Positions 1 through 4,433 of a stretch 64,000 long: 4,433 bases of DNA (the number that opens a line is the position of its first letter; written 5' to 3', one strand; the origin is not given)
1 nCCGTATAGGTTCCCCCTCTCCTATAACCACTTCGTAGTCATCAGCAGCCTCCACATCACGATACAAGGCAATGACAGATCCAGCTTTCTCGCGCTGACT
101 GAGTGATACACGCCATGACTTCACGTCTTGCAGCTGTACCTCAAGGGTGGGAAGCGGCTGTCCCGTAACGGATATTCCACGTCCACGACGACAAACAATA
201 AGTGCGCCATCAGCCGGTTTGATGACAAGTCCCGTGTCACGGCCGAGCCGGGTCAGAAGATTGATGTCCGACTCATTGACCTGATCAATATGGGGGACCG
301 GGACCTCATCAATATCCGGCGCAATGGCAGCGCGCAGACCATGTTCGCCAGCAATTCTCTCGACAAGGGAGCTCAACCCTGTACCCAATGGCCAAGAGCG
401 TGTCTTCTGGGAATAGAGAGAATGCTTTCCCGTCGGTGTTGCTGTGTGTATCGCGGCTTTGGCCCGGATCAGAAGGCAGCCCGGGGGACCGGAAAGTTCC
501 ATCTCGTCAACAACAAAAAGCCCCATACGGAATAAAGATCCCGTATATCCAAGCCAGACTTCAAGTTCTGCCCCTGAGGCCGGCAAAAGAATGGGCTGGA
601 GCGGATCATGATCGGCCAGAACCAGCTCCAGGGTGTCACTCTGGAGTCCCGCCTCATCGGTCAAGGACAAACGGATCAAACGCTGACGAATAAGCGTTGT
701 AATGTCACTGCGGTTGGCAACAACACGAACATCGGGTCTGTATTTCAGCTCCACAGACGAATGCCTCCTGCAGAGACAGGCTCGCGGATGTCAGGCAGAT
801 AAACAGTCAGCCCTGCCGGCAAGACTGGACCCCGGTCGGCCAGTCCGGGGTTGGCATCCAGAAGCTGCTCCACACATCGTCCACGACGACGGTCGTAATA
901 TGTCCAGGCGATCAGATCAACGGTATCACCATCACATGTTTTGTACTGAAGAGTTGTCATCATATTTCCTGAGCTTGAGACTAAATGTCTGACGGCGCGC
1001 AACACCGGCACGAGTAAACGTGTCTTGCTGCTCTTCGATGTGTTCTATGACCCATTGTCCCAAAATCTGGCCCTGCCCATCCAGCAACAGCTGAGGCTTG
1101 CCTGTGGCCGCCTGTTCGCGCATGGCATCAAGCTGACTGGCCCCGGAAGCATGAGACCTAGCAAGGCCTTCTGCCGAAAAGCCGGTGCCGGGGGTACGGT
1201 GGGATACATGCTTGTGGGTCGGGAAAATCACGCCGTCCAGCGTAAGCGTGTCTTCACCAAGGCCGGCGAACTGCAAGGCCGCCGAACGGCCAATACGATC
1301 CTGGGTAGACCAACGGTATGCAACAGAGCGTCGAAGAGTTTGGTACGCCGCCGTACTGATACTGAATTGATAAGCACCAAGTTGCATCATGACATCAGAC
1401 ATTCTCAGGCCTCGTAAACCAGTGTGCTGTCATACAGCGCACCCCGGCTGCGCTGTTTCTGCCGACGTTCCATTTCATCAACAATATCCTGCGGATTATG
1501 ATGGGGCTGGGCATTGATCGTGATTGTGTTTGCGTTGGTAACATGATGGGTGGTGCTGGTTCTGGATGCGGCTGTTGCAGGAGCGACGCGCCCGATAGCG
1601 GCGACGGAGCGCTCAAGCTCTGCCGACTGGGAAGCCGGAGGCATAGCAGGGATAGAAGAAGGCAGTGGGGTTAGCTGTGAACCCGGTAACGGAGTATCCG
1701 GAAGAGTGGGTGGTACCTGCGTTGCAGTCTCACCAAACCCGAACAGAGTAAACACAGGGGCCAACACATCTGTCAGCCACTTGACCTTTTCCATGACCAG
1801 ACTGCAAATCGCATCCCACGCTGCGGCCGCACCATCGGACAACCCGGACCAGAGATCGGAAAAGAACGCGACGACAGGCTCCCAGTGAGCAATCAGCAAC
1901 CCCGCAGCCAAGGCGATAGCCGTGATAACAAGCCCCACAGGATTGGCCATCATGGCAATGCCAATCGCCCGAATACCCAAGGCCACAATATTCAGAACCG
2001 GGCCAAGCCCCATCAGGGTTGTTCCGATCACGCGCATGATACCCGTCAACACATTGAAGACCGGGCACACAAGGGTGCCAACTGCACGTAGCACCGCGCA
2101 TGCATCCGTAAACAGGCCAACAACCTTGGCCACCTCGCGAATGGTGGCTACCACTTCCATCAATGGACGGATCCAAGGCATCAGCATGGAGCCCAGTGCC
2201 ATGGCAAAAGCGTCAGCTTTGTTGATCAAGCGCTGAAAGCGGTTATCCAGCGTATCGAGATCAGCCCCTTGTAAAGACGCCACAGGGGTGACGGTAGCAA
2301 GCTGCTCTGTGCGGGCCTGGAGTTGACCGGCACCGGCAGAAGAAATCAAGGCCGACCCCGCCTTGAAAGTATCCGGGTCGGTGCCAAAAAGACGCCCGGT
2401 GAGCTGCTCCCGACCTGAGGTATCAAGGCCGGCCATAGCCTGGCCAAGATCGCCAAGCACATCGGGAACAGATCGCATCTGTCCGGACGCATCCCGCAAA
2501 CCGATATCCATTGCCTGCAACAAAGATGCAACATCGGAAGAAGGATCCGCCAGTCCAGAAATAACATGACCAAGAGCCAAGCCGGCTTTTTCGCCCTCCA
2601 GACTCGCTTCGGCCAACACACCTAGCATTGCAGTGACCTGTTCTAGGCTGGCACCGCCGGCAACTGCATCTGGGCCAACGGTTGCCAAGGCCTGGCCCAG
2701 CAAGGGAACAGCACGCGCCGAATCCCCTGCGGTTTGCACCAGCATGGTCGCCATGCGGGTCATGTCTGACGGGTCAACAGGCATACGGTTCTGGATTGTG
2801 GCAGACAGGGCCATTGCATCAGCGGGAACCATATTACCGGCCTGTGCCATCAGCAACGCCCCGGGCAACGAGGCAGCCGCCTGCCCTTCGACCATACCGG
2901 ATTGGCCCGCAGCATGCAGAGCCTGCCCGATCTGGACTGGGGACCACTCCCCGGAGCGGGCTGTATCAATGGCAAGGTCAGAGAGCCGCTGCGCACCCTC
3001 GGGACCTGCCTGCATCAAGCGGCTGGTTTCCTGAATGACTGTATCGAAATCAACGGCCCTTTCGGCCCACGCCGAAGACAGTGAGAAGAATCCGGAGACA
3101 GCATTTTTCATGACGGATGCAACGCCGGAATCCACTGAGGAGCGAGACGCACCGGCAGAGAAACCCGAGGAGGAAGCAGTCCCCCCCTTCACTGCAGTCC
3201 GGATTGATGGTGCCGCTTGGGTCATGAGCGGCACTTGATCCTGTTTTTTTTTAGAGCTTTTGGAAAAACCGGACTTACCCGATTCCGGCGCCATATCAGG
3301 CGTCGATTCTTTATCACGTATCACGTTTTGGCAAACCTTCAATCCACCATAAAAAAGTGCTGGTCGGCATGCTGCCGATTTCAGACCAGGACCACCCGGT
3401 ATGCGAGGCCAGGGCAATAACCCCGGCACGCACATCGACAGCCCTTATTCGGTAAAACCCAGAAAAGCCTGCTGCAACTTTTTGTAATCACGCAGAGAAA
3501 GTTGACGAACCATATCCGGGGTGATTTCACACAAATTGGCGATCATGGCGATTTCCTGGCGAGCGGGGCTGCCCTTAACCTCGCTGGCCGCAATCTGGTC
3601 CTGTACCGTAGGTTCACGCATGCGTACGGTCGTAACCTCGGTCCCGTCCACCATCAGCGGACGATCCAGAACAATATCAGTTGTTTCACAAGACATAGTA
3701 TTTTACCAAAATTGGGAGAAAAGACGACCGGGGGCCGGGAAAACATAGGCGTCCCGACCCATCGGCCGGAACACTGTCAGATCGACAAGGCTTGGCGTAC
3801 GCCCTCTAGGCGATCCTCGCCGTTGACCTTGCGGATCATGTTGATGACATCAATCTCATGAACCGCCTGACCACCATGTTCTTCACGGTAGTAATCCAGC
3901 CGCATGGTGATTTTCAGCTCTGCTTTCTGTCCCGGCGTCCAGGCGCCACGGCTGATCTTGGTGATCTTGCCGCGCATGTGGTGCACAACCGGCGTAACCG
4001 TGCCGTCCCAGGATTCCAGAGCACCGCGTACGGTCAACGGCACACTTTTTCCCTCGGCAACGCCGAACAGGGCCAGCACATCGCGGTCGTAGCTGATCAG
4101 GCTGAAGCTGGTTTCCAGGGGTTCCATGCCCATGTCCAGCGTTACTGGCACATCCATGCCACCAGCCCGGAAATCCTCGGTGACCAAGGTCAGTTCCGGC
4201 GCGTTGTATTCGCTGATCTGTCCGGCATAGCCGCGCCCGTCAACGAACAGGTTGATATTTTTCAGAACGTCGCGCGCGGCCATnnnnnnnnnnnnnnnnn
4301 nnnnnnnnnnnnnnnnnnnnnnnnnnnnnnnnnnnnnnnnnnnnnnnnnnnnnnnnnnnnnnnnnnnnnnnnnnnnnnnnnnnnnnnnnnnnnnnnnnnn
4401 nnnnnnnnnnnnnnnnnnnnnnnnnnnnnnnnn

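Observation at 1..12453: P2-like contractile tail module with lysis genes but no head or packaging genes: tailocin-like particle or decaying prophage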

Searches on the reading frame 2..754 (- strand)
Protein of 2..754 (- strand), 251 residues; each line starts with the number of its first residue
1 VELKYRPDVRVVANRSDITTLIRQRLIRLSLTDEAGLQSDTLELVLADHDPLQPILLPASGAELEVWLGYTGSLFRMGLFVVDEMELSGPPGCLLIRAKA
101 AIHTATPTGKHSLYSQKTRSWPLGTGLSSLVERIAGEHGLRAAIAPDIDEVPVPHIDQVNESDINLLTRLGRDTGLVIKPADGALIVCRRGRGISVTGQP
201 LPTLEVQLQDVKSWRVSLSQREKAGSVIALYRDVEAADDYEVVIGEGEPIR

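Call 6: search_protein_families(library=pfam, proteins=[window:2-754:-], max_evalue=0.01)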
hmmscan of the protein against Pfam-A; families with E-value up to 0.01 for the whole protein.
seq(251 aa): 1 family
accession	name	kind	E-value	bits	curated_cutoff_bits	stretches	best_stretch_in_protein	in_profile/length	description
PF05954.17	Phage_GPD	-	0.0012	18.5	30.1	1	128-206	90-176/305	Phage tail baseplate hub (GPD)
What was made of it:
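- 1..754 (-): gpD-like baseplate hub gene: first 251 of 335 codons. The 3' end lies about 254 nt left of the window. Weak Pfam Phage_GPD hit on the fragment (call 6).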

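Call 10: find_related_loci(query=window:2-754:-, collection=genome_contigs, flank=10000)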
Query seq(251 aa) (251 aa) in genome_contigs; peptide patterns used: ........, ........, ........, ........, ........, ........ (x = any residue, [..] = any of these).
204 stretches matched a pattern; 10 encode a relative of the query (tblastn E <= 1e-3); 10 distinct loci.
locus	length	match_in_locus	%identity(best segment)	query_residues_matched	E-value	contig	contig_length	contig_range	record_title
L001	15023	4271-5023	94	1-251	3e-156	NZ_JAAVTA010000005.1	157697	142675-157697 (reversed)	Haematospirillum sp. H1815 H1815_5, whole genome shotgun sequence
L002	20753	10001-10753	92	1-251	4e-154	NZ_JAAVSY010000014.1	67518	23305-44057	Haematospirillum sp. H4485 H4485_14, whole genome shotgun sequence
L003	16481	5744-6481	52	6-251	6e-84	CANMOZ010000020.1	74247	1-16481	uncultured Saccharospirillaceae bacterium isolate 4-626-3Z.fasta genome assembly, contig: NODE_20, whole genome shotgun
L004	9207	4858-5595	50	6-251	2e-80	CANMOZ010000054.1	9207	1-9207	uncultured Saccharospirillaceae bacterium isolate 4-626-3Z.fasta genome assembly, contig: NODE_54, whole genome shotgun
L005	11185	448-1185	50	6-251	2e-79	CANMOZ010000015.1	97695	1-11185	uncultured Saccharospirillaceae bacterium isolate 4-626-3Z.fasta genome assembly, contig: NODE_15, whole genome shotgun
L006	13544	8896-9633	50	6-251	2e-79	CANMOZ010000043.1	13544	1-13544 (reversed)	uncultured Saccharospirillaceae bacterium isolate 4-626-3Z.fasta genome assembly, contig: NODE_43, whole genome shotgun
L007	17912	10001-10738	52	5-251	2e-78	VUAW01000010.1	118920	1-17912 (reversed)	Rhodobacteraceae bacterium LNNU 3342 NODE_10_length_118920_cov_442.979_ID_1436, whole genome shotgun sequence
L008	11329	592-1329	50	6-251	2e-78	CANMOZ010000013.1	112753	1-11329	uncultured Saccharospirillaceae bacterium isolate 4-626-3Z.fasta genome assembly, contig: NODE_13, whole genome shotgun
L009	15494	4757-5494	50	6-251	9e-82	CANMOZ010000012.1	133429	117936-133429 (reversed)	uncultured Saccharospirillaceae bacterium isolate 4-626-3Z.fasta genome assembly, contig: NODE_12, whole genome shotgun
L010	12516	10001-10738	40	6-250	8e-60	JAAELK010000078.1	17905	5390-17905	MAG: Desulfobacteraceae bacterium isolate Bpl_3 BplG_CONTIG870664, whole genome shotgun sequence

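Call 17: search_protein_families(library=pfam, proteins=[L002:494-1888:+, L002:632-2353:-, L002:2344-3321:+, L002:3325-4044:+, L002:11801-13660:+, L002:13597-15480:+, L002:15935-16516:-, L002:16435-17157:-, L002:18814-19353:-, L002:19662-20234:-], max_evalue=0.001)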
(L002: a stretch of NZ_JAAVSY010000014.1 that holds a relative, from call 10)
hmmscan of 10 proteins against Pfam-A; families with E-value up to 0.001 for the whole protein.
L002:494-1888:+ (464 aa): 0 families

L002:632-2353:- (573 aa): 1 family
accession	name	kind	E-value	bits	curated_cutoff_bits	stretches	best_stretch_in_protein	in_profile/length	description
PF00171.27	Aldedh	-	1.1e-161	538.9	23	1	106-567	4-460/461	Aldehyde dehydrogenase family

L002:2344-3321:+ (325 aa): 1 family
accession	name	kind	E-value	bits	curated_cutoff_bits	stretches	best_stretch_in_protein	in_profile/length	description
PF00491.26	Arginase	-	5.6e-86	288.9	22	1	45-308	2-279/280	Arginase family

L002:3325-4044:+ (239 aa): 1 family
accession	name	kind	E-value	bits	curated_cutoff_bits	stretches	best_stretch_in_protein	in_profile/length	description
PF00117.34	GATase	-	1.7e-11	44.6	22.8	1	83-185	66-176/190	Glutamine amidotransferase class-I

L002:11801-13660:+ (619 aa): 6 families
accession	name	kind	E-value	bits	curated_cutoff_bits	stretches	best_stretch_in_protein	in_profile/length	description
PF00005.33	ABC_tran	-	1.2e-28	100.9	25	1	371-520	1-137/137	ABC transporter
PF00664.28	ABC_membrane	-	9e-12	45.7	28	1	45-231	5-194/274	ABC transporter transmembrane region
PF02463.25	SMC_N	-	3.3e-06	27.1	40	1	491-560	136-209/220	RecF/RecN/SMC N terminal domain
PF13304.12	AAA_21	-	0.00016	22.3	27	0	493-548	239-298/304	AAA domain, putative AbiEii toxin, Type IV TA system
PF13191.12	AAA_16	-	0.00034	21.6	32.6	1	385-538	28-160/167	AAA ATPase domain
PF03193.22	RsgA_GTPase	-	0.0007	19.9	30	0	373-421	99-147/174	RsgA GTPase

L002:13597-15480:+ (627 aa): 5 families
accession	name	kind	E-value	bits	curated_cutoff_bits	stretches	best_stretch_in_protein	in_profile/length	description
PF00005.33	ABC_tran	-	2e-27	96.9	25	1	396-543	3-137/137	ABC transporter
PF00664.28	ABC_membrane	-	4.6e-19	69.6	28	1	91-311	38-258/274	ABC transporter transmembrane region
PF02463.25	SMC_N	-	3.1e-10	40.3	40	1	514-585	136-211/220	RecF/RecN/SMC N terminal domain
PF13191.12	AAA_16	-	0.00011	23.2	32.6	1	408-560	28-159/167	AAA ATPase domain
PF13401.12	AAA_22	-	0.00044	21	27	0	404-453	5-33/130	AAA domain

L002:15935-16516:- (193 aa): 0 families

L002:16435-17157:- (240 aa): 0 families

L002:18814-19353:- (179 aa): 0 families

L002:19662-20234:- (190 aa): 0 families

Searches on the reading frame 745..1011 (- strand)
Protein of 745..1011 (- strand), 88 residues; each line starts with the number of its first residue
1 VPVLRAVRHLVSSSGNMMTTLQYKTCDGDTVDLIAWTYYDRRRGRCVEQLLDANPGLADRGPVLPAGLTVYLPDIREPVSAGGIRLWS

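Call 6: search_protein_families(library=pfam, proteins=[window:745-1011:-], max_evalue=0.01)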
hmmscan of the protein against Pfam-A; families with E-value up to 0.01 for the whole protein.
window:745-1011:- (88 aa): 1 family
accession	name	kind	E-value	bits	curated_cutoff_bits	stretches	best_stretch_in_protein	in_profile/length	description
PF05489.18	Phage_tail_X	-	1.9e-20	72.7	22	1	24-76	4-55/60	Phage Tail Protein X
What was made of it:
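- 745..963 (-): Tail protein X (LysM-like), placed between U and D as in the R2 pyocin. PF05489, E 1.9e-20 (call 6).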

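Call 26: find_encoding_contigs(protein=window:745-963:-, flank=10000, max_places=6)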
Protein window:745-963:- (72 aa): 7 contigs read that carry it; 5 places shown.
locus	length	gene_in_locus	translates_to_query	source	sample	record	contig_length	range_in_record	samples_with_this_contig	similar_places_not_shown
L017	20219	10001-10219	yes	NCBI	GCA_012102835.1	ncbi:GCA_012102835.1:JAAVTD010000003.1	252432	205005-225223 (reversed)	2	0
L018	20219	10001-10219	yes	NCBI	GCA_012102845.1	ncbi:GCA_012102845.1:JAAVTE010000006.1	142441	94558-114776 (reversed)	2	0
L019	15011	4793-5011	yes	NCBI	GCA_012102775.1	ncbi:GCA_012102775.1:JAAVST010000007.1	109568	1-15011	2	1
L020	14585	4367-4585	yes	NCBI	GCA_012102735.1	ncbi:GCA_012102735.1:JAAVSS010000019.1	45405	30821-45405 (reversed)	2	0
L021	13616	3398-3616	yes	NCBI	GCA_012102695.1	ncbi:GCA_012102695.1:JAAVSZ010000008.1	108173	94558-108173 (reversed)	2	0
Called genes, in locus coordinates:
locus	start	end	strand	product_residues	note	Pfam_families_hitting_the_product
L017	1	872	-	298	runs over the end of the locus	PF26776:Baseplate_J_N, PF26078:Baseplate_J_M, PF26079:Baseplate_J_C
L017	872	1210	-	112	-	PF04965:GPW_gp25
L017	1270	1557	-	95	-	PF05488:PAAR_motif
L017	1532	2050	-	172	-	PF26906:Phage_T4_Y07E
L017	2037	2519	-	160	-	PF04717:Phage_base_V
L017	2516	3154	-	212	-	-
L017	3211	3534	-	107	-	-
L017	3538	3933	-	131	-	PF08291:Peptidase_M15_3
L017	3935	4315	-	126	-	-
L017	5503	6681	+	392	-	PF22671:Gp18_domIII_N, PF04984:Phage_sheath_1, PF17482:Phage_sheath_1C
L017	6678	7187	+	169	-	PF04985:Phage_tube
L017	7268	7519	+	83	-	PF10109:Phage_TAC_7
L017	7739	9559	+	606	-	PF10145:PhageMin_Tail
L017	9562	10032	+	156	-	PF06995:Phage_P2_GpU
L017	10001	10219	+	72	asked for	PF05489:Phage_tail_X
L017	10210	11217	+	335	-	PF05954:Phage_GPD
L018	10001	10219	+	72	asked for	PF05489:Phage_tail_X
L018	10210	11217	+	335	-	PF05954:Phage_GPD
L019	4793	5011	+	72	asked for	PF05489:Phage_tail_X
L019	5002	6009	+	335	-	PF05954:Phage_GPD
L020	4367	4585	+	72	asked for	PF05489:Phage_tail_X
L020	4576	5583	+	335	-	PF05954:Phage_GPD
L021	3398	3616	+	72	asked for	PF05489:Phage_tail_X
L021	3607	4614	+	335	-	PF05954:Phage_GPD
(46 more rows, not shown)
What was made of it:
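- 745..963 (-): The exact 72-aa product is on record in five H. jordaniae assemblies (call 26).
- On R-type tailocin (R2-pyocin-like headless contractile tail): Left flank: ABC transporters and an NRPS gene (call 26).
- Checked: D, 1-754, cut by the window start; 335 aa in full (call 26)
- Left of the window lie the end of D, two ABC transporters and an NRPS gene (call 26).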

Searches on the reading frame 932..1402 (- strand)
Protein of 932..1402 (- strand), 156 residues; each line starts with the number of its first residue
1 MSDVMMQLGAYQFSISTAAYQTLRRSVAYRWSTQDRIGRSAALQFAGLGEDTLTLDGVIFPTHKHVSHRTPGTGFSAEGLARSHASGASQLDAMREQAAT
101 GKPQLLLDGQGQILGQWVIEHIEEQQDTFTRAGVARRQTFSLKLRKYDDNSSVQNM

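Call 6: search_protein_families(library=pfam, proteins=[window:932-1402:-], max_evalue=0.01)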
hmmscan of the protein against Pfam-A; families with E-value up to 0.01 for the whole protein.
window:932-1402:- (156 aa): 1 family
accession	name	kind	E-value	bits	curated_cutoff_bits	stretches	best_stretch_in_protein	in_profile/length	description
PF06995.16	Phage_P2_GpU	-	2.9e-36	124.2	27.5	2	82-149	53-120/120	Phage P2 GpU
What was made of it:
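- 932..1402 (-): gpU-like tail protein. PF06995, E 2.9e-36 (call 6).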

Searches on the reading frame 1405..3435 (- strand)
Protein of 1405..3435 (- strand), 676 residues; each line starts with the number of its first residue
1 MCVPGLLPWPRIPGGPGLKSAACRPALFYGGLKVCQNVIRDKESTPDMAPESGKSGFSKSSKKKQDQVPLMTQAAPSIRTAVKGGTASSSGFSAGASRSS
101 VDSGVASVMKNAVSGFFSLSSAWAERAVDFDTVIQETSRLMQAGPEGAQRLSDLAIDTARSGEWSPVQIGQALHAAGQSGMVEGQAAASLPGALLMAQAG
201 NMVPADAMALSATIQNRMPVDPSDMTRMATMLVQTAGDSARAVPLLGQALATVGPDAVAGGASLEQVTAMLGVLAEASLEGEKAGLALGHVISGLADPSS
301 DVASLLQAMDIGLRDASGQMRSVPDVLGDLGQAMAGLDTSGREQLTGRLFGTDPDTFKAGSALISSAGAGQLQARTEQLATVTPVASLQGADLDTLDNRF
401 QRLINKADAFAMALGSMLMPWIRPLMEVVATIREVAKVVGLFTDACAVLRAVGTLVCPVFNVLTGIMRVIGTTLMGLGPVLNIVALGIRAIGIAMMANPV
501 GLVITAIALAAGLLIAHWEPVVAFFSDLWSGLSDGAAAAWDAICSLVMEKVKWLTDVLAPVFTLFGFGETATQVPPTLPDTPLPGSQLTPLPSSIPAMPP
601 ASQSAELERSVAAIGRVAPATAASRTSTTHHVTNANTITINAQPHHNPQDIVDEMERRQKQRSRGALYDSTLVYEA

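Call 6: search_protein_families(library=pfam, proteins=[window:1405-3435:-], max_evalue=0.01)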
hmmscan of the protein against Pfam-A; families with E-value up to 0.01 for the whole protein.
window:1405-3435:- (676 aa): 1 family
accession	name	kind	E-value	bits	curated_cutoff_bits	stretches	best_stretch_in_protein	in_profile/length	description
PF10145.14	PhageMin_Tail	-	2.4e-28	99.9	33.2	1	154-351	3-201/201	Phage-related minor tail protein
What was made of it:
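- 1405..3225 (-): Tape measure protein (606-aa call; the ORF is open further upstream). PF10145, E 2.4e-28 (call 6).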

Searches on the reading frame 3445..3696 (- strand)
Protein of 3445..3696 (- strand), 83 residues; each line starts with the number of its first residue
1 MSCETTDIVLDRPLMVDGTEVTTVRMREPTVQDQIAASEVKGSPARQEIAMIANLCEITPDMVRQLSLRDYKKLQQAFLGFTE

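Call 6: search_protein_families(library=pfam, proteins=[window:3445-3696:-], max_evalue=0.01)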
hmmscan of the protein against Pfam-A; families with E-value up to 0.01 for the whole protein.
window:3445-3696:- (83 aa): 1 family
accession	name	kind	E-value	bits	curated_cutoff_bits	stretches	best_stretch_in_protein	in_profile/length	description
PF10109.15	Phage_TAC_7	-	2.7e-21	75.8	25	1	8-82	2-78/79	Phage tail assembly chaperone proteins, E, or 41 or 14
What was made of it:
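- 3445..3696 (-): Tail assembly chaperone E. PF10109, E 2.7e-21 (call 6).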

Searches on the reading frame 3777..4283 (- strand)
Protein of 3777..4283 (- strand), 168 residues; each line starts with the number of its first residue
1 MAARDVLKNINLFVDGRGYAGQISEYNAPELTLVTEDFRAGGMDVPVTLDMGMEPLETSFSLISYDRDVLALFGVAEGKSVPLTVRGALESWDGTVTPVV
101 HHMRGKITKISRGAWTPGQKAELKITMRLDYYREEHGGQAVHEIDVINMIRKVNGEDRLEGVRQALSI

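Call 6: search_protein_families(library=pfam, proteins=[window:3777-4283:-], max_evalue=0.01)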
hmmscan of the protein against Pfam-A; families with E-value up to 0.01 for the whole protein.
window:3777-4283:- (168 aa): 1 family
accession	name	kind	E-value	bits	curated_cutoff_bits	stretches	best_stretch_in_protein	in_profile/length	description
PF04985.20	Phage_tube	-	1.6e-56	191.1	22.4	1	6-166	3-164/165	Phage tail tube protein FII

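Call 9: find_encoding_contigs(protein=window:3777-4283:-, flank=10000, max_places=10)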
Protein window:3777-4283:- (168 aa): no gene with exactly this product is on record in the collection.
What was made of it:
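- Tried and rejected: The exact sequence was not on record, because this strain's gene call differs (call 9).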
